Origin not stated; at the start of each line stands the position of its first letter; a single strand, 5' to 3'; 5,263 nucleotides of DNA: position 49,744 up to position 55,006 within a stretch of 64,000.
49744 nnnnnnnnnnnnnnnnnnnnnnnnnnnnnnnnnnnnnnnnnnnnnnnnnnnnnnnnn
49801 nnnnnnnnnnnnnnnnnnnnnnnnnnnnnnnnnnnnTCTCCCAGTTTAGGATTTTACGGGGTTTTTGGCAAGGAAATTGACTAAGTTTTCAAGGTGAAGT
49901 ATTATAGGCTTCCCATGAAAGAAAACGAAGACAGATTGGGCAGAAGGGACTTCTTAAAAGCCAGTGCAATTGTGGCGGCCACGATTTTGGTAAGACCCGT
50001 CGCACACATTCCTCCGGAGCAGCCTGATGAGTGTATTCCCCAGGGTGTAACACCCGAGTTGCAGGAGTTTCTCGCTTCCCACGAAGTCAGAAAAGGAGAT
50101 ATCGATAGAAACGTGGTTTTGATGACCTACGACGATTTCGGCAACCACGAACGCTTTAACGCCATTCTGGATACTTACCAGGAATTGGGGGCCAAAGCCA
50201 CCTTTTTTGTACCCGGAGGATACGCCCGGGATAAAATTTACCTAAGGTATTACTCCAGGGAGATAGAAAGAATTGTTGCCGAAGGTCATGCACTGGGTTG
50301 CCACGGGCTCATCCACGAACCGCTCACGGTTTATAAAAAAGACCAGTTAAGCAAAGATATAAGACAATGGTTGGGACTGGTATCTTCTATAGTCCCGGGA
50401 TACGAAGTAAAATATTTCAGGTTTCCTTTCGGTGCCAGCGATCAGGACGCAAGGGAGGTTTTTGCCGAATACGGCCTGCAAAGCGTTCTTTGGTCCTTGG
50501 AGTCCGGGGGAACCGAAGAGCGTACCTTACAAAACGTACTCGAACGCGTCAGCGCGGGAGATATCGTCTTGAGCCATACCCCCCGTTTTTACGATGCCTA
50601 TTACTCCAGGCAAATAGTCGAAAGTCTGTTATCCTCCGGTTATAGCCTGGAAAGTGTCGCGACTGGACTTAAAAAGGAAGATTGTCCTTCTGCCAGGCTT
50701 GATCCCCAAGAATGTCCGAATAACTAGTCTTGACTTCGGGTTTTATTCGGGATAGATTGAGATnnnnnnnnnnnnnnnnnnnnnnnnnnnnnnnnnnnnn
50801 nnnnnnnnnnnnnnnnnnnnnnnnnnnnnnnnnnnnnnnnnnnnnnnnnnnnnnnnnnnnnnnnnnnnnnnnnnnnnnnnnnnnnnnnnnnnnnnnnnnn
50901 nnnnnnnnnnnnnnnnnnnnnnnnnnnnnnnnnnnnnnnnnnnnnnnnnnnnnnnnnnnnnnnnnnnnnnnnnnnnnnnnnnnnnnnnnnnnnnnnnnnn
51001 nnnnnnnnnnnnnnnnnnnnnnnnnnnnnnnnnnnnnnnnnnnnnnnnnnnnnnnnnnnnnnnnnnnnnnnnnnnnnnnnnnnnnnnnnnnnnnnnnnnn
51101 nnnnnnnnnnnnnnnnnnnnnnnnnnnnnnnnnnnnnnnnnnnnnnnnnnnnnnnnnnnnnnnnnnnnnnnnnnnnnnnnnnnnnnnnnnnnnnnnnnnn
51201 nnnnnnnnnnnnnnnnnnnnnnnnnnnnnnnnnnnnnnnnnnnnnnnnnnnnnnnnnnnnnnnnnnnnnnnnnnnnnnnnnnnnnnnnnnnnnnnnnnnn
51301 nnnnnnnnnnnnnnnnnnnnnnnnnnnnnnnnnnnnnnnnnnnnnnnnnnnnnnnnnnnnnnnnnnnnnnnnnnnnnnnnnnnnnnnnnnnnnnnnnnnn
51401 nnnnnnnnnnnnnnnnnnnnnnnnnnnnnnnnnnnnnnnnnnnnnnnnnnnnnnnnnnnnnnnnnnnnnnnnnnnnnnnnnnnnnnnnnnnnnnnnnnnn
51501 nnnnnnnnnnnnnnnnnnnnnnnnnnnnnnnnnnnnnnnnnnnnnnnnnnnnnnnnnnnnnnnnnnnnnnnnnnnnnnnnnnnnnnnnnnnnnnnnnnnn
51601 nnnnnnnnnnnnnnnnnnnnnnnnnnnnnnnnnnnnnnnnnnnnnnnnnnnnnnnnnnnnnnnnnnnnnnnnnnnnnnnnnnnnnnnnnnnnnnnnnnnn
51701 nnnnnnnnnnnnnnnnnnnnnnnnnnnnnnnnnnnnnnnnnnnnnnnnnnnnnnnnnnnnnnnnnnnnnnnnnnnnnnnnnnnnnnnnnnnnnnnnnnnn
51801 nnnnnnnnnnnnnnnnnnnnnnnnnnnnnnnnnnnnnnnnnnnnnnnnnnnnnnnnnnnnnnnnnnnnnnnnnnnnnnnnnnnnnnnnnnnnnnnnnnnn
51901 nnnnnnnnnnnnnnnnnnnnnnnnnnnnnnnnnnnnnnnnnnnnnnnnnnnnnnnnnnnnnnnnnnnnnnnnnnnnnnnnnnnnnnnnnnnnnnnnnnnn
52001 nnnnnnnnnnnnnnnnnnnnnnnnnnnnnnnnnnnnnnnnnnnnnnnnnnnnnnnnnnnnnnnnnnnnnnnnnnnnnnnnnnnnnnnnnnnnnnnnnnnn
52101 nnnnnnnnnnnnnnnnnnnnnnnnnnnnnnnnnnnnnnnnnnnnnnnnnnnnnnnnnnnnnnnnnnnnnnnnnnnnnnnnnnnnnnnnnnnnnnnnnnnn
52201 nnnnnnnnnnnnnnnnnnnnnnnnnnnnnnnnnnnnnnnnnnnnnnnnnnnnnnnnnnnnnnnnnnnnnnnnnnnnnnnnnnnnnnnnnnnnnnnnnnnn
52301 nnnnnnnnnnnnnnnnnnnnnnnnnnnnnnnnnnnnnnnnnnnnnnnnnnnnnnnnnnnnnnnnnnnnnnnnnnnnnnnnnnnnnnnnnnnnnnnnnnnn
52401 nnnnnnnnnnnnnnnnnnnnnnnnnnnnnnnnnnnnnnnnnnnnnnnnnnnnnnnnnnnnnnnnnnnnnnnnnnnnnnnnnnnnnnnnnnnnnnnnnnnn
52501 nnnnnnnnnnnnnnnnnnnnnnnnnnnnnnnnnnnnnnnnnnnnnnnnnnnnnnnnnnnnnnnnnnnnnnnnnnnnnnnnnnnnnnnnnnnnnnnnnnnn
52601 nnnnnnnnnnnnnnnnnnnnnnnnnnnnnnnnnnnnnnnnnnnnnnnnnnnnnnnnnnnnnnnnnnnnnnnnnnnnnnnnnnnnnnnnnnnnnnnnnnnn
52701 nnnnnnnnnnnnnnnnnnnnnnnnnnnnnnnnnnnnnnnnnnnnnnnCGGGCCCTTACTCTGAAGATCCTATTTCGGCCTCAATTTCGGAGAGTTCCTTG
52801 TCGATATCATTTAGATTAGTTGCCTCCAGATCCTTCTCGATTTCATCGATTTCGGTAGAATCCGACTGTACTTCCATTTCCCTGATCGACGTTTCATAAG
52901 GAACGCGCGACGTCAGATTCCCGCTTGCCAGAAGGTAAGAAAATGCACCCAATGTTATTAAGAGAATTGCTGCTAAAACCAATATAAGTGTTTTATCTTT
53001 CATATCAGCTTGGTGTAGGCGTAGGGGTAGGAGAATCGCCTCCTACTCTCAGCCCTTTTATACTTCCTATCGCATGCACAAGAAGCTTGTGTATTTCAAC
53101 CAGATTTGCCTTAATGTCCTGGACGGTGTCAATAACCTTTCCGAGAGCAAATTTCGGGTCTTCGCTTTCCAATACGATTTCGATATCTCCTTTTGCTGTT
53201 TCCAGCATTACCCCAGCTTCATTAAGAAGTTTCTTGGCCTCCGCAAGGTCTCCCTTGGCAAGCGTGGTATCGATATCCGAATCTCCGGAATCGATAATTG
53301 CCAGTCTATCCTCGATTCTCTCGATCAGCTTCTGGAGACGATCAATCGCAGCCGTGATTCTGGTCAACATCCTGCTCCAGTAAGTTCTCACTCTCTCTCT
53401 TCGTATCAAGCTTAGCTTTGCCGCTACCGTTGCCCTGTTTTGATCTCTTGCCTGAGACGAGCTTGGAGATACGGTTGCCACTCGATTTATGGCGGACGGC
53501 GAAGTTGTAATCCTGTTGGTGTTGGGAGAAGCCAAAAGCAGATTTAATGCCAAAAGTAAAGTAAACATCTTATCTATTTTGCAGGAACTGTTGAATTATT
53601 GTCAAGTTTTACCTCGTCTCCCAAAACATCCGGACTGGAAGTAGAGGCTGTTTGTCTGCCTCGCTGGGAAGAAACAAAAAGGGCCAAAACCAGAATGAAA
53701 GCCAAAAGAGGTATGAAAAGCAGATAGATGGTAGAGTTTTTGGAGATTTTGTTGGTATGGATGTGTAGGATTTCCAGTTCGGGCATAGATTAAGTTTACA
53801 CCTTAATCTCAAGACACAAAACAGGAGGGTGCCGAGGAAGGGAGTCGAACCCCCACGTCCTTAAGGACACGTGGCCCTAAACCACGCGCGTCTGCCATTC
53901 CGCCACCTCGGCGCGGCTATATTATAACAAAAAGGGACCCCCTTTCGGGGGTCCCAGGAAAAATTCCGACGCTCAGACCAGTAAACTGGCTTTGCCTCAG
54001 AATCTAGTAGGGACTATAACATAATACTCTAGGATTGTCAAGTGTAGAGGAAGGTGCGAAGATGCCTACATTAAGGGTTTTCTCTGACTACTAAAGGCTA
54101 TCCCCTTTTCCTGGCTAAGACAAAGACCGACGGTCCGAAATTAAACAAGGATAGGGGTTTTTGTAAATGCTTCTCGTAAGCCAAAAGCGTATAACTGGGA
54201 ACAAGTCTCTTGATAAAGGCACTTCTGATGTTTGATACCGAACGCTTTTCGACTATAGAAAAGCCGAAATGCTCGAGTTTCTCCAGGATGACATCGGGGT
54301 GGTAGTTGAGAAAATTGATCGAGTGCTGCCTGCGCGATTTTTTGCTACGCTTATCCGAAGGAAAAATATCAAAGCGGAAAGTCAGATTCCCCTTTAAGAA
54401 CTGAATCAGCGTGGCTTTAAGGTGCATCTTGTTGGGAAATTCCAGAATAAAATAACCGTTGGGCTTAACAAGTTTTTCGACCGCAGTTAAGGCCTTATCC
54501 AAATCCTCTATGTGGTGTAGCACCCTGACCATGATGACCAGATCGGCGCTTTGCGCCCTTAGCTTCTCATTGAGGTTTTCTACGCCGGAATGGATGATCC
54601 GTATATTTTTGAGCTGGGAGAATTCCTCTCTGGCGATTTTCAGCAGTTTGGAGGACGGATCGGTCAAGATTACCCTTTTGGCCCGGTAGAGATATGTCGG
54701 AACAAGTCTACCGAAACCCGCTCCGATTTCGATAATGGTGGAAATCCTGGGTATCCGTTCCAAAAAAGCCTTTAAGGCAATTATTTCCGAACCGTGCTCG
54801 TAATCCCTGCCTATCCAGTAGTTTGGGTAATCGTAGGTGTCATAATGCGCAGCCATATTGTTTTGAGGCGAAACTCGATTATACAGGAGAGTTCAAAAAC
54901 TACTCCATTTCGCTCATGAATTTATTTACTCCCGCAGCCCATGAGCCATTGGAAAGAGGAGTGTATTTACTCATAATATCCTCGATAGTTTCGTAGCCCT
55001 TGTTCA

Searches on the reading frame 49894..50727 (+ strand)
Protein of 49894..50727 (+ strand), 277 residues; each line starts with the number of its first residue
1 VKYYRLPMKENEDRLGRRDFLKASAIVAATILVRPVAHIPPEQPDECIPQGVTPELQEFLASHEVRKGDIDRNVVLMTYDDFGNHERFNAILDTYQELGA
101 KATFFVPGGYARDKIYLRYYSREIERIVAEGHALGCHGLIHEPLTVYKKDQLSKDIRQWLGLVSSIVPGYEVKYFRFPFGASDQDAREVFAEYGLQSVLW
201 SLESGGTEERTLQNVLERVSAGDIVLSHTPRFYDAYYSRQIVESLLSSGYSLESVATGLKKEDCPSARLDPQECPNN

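Call 15: search_protein_families(library=pfam, proteins=[window:49894-50727:+], max_evalue=0.001)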
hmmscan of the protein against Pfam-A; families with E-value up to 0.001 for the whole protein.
window:49894-50727:+ (277 aa): 1 family
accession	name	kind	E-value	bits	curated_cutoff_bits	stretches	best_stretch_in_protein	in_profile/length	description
PF01522.26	Polysacc_deac_1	-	8.1e-22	77.9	23.1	1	69-197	3-123/124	Polysaccharide deacetylase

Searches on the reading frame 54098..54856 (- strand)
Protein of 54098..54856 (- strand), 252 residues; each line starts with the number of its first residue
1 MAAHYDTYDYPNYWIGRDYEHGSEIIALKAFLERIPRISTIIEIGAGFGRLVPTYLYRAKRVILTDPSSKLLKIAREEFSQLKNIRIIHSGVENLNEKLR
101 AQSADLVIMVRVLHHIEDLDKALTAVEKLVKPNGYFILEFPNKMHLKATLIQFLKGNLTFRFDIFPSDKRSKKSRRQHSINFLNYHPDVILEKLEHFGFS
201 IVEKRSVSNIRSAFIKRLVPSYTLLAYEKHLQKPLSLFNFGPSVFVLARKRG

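Call 14: search_protein_families(library=pfam, proteins=[window:54098-54856:-], max_evalue=0.001)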
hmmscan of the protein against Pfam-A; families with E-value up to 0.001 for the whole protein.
window:54098-54856:- (252 aa): 8 families
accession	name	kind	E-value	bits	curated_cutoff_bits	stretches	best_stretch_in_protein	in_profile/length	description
PF08241.18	Methyltransf_11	-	5.4e-17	62.7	21.2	1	43-138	2-95/95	Methyltransferase domain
PF08242.18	Methyltransf_12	-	1.6e-15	58.1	30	1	42-136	1-98/98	Methyltransferase domain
PF13649.12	Methyltransf_25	-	1.7e-13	51.5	27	1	41-134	1-97/97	Methyltransferase domain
PF13489.12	Methyltransf_23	-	1.1e-12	48.4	27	1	29-153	14-131/164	Methyltransferase domain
PF13847.12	Methyltransf_31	-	3.8e-12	46.5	27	1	40-142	6-113/145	Methyltransferase domain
PF00891.24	Methyltransf_2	-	6.6e-05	22.8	22.3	1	32-138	59-164/210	O-methyltransferase domain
PF01209.24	Ubie_methyltran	-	0.00059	19.7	20.1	1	60-142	73-156/233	ubiE/COQ5 methyltransferase family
PF05891.18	Methyltransf_PK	-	0.00068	19.7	27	0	36-138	54-159/218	AdoMet dependent proline di-methyltransferase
